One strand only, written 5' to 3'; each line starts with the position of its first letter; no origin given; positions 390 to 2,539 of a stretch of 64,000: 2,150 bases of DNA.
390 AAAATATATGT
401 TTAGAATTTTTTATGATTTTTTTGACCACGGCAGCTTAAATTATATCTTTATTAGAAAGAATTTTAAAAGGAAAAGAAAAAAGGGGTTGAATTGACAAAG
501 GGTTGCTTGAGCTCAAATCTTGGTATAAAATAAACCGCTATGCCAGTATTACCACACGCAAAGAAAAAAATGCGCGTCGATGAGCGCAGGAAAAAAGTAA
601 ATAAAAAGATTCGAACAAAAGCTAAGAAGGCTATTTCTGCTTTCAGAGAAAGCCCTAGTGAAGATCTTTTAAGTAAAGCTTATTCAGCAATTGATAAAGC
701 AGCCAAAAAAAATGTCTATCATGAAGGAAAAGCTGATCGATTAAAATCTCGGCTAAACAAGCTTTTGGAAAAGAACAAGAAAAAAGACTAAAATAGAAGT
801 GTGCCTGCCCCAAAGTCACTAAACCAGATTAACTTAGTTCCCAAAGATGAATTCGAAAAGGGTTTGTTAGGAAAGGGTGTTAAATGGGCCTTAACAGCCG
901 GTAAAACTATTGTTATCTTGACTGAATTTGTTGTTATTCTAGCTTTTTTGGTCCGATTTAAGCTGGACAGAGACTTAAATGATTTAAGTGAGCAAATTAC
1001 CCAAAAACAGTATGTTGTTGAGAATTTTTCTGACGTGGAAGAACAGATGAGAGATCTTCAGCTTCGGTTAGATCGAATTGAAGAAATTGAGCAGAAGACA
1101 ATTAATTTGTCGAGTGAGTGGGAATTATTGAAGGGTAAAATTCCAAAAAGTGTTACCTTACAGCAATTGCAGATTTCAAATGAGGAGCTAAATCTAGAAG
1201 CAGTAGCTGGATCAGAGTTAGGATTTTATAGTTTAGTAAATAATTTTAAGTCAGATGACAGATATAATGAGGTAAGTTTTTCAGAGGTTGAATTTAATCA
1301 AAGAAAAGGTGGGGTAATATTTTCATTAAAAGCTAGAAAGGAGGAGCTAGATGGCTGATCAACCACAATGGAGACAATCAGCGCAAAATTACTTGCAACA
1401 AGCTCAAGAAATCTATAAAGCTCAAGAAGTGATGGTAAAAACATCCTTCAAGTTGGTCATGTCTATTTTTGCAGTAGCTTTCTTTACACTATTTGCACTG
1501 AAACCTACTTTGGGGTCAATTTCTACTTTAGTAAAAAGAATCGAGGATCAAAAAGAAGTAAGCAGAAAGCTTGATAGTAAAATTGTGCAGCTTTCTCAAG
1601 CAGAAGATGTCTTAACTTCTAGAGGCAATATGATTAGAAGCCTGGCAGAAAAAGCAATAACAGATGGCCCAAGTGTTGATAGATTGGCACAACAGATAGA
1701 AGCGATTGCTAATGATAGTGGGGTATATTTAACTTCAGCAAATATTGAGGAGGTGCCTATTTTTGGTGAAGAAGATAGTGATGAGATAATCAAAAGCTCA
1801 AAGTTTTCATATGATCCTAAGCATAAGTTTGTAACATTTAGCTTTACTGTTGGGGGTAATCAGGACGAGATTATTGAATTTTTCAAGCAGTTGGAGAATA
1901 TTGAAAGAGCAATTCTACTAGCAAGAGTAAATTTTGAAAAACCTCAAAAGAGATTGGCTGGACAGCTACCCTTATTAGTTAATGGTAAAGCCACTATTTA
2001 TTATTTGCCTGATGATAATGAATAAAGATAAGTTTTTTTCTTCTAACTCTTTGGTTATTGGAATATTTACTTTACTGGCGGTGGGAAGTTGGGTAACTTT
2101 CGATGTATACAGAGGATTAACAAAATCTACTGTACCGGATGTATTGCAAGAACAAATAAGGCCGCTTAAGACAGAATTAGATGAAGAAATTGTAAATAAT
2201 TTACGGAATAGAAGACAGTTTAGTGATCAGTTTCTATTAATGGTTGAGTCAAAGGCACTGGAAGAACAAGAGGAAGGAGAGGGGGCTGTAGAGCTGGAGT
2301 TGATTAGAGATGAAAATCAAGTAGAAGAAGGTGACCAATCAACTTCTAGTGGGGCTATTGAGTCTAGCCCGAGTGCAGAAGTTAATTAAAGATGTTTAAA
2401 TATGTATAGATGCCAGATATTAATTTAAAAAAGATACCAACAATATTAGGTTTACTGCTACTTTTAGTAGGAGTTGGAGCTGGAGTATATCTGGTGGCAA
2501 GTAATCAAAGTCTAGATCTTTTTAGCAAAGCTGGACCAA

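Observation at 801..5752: pilN/pilO without adjacent pilM, followed by three atypical surface proteins with candidate C-terminal sorting signals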

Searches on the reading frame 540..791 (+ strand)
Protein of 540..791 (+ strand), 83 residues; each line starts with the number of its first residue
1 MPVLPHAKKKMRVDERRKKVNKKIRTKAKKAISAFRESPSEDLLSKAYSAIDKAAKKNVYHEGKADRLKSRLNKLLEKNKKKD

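Call 5: search_protein_families(library=pfam, proteins=[window:540-791:+], max_evalue=1)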
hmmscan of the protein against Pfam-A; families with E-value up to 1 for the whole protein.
window:540-791:+ (83 aa): 4 families
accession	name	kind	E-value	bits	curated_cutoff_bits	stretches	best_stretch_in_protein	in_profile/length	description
PF01649.23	Ribosomal_S20p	-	1e-12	49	29.5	1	7-76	6-82/83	Ribosomal protein S20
PF12091.13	DUF3567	-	0.0086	16.7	25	1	41-81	26-67/89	Protein of unknown function (DUF3567)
PF00808.29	CBFD_NFYB_HMF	-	0.059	14.1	21.4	1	19-62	16-59/65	Histone-like transcription factor (CBF/NF-Y) and archaeal histone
PF08643.16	DUF1776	-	0.2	11.5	25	1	26-77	239-289/294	Fungal family of unknown function (DUF1776)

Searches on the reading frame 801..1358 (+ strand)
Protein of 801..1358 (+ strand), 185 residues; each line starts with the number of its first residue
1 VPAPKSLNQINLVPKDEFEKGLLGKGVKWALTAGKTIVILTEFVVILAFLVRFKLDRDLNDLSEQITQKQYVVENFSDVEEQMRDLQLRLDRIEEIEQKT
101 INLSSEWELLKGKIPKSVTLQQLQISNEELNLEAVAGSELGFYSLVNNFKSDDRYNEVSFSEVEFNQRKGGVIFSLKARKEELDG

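Call 5: search_protein_families(library=pfam, proteins=[window:801-1358:+], max_evalue=1)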
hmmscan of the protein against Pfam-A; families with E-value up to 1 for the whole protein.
window:801-1358:+ (185 aa): 4 families
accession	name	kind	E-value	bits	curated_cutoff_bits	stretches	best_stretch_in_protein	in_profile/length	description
PF05137.18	PilN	-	1.2e-05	25.7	22.8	1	110-178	6-76/78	Fimbrial assembly protein (PilN)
PF05557.18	MAD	-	0.00067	18.6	30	1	54-122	201-269/661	Mitotic checkpoint protein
PF12064.13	DUF3544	-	0.042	14.6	27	1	50-93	94-138/195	Protein kinase C-binding protein 1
PF06877.16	RraB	-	0.11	13.4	23.3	1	48-102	25-80/102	Regulator of ribonuclease activity B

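Call 6: search_protein_families(library=ncbifam, proteins=[window:801-1358:+], max_evalue=1)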
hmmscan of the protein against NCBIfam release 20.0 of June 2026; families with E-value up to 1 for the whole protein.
window:801-1358:+ (185 aa): 0 families

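Call 27: search_solved_structures(query=A3, max_evalue=10)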
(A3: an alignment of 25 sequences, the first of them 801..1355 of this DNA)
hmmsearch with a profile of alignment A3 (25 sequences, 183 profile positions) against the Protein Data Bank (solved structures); distinct sequences matched with E-value up to 10: 8.
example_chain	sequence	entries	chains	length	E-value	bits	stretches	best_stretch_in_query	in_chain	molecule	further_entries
3jc8_Na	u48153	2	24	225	2.5e-07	33.9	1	31-147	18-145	PilN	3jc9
6jhd_A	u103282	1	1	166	0.26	14.3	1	52-109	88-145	Interferon alpha-8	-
6snr_A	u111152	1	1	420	0.38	13.7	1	55-119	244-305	Lipid II:glycine glycyltransferase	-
21gl_C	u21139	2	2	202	0.51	13.3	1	53-111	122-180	Transmembrane emp24 domain-containing protein 5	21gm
4bhq_A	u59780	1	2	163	0.56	13.2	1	59-173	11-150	COMPETENCE PROTEIN PILN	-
6yxx_E3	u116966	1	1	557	1.2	12.1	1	73-147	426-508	mt-LAF23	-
7pmy_A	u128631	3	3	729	1.7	11.6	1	112-162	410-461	Solute carrier family 15 member 2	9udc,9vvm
7tva_A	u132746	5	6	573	5.3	10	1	74-143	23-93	Signal transducer and activator of transcription 5A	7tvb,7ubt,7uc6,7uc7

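Call 29: search_protein_families(library=pfam, alignment_id=A3, max_evalue=0.01)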
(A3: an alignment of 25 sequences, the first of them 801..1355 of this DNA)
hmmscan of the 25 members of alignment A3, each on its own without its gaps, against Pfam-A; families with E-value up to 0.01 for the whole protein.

A. member 1, window:801-1355:+ (185 aa): 2 families
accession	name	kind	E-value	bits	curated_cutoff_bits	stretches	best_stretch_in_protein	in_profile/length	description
PF05137.18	PilN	-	1.2e-05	25.7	22.8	1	110-178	6-76/78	Fimbrial assembly protein (PilN)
PF05557.18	MAD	-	0.00067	18.6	30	1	54-122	201-269/661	Mitotic checkpoint protein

B. families by the number of members that match (of 25 scanned): 4 families
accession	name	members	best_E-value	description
PF05137.18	PilN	22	1.8e-14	Fimbrial assembly protein (PilN)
PF18222.6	PilN_bio_d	1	5.8e-05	PilN biogenesis protein dimerization domain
PF05557.18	MAD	1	0.00067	Mitotic checkpoint protein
PF14171.11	SpoIISA_toxin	1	0.0019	Toxin SpoIISA, type II toxin-antitoxin system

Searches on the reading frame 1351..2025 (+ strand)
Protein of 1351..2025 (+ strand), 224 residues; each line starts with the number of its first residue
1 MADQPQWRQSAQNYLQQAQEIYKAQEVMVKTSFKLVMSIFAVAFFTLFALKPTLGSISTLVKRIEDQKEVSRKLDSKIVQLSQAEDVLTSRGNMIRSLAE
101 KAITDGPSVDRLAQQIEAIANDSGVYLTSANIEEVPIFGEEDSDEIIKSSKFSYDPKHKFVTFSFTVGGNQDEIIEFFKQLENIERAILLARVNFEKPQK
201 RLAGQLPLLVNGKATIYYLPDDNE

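Call 5: search_protein_families(library=pfam, proteins=[window:1351-2025:+], max_evalue=1)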
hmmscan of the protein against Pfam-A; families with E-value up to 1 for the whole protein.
window:1351-2025:+ (224 aa): 3 families
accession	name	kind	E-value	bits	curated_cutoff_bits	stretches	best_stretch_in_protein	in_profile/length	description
PF06549.17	DUF1118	-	0.026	15.3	22.5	1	178-223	36-81/115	Protein of unknown function (DUF1118)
PF08004.16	DUF1699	-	0.086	13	33.4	1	7-85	26-104/130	Protein of unknown function (DUF1699)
PF04350.18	PilO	-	0.13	12.9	22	1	164-217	90-141/145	Pilus assembly protein, PilO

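Call 6: search_protein_families(library=ncbifam, proteins=[window:1351-2025:+], max_evalue=1)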
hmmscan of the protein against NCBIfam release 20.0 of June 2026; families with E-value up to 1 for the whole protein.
window:1351-2025:+ (224 aa): 1 family
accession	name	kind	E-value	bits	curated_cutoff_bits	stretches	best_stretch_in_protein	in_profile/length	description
NF040576.1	T2SS_GspM_XpsM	equivalog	0.073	12.7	60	1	36-134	6-106/180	type II secretion system protein GspM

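Call 28: search_solved_structures(query=A4, max_evalue=10)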
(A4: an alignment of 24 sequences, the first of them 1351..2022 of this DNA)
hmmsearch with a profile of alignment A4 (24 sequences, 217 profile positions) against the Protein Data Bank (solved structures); distinct sequences matched with E-value up to 10: 4.
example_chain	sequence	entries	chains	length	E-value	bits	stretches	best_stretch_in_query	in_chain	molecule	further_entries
3jc8_Oa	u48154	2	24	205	6e-10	42.1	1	80-212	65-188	PilO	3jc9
2rjz_A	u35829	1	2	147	0.00046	22.9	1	86-210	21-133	PilO protein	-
5uvr_A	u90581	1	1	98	0.00097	21.8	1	131-210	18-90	PilO protein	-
6gbo_A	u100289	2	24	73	0.3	13.7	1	55-102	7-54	Polymerase cofactor VP35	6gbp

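Call 30: search_protein_families(library=pfam, alignment_id=A4, max_evalue=0.1)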
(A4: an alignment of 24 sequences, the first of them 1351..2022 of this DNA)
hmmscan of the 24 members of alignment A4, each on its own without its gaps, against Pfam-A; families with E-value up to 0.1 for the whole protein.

A. member 1, window:1351-2022:+ (224 aa): 2 families
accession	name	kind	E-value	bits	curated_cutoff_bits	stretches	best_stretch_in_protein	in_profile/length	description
PF06549.17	DUF1118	-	0.026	15.3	22.5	1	178-223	36-81/115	Protein of unknown function (DUF1118)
PF08004.16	DUF1699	-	0.086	13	33.4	0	7-85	26-104/130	Protein of unknown function (DUF1699)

B. families by the number of members that match (of 24 scanned): 26 families (the first 25 are shown)
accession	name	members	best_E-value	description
PF04350.18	PilO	20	6.1e-14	Pilus assembly protein, PilO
PF10741.14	T2SSM_b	9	0.00034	Type II secretion system (T2SS), protein M subtype b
PF03631.20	Virul_fac_BrkB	5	0.012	Virulence factor BrkB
PF04612.17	T2SSM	4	0.0025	Type II secretion system (T2SS), protein M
PF04977.20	DivIC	3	0.0021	Septum formation initiator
PF13624.11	SurA_N_3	2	0.03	SurA-like N-terminal domain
PF10191.15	COG7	1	0.0029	Golgi complex component 7 (COG7)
PF00955.27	HCO3_cotransp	1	0.0064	HCO3- transporter integral membrane domain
PF10398.14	DUF2443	1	0.0084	Protein of unknown function (DUF2443)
PF02024.20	Leptin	1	0.015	Leptin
PF09311.16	Rab5-bind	1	0.016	Rabaptin-like protein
PF06549.17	DUF1118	1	0.026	Protein of unknown function (DUF1118)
PF22222.1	Cpf1_PI-like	1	0.027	CRISPR-associated endonuclease Cpf1 PI domain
PF12653.12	DUF3785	1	0.027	Protein of unknown function (DUF3785)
PF10256.14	Erf4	1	0.052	Golgin subfamily A member 7/ERF4 family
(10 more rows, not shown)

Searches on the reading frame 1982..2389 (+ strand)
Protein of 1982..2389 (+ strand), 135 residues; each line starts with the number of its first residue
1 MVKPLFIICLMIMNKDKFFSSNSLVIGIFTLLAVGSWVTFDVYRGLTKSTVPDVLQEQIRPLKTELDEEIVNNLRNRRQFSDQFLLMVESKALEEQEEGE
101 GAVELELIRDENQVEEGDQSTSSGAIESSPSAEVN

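Call 5: search_protein_families(library=pfam, proteins=[window:1982-2389:+], max_evalue=1)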
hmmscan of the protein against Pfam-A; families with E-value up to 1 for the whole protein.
window:1982-2389:+ (135 aa): 0 families

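Call 6: search_protein_families(library=ncbifam, proteins=[window:1982-2389:+], max_evalue=1)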
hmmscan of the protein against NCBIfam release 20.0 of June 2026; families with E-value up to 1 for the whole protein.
window:1982-2389:+ (135 aa): 1 family
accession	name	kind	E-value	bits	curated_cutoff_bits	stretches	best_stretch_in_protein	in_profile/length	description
NF047742.1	antiphage_MADS8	equivalog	0.0064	16.4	175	1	49-119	102-169/200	methylation-associated defense system ATP-binding protein MAD8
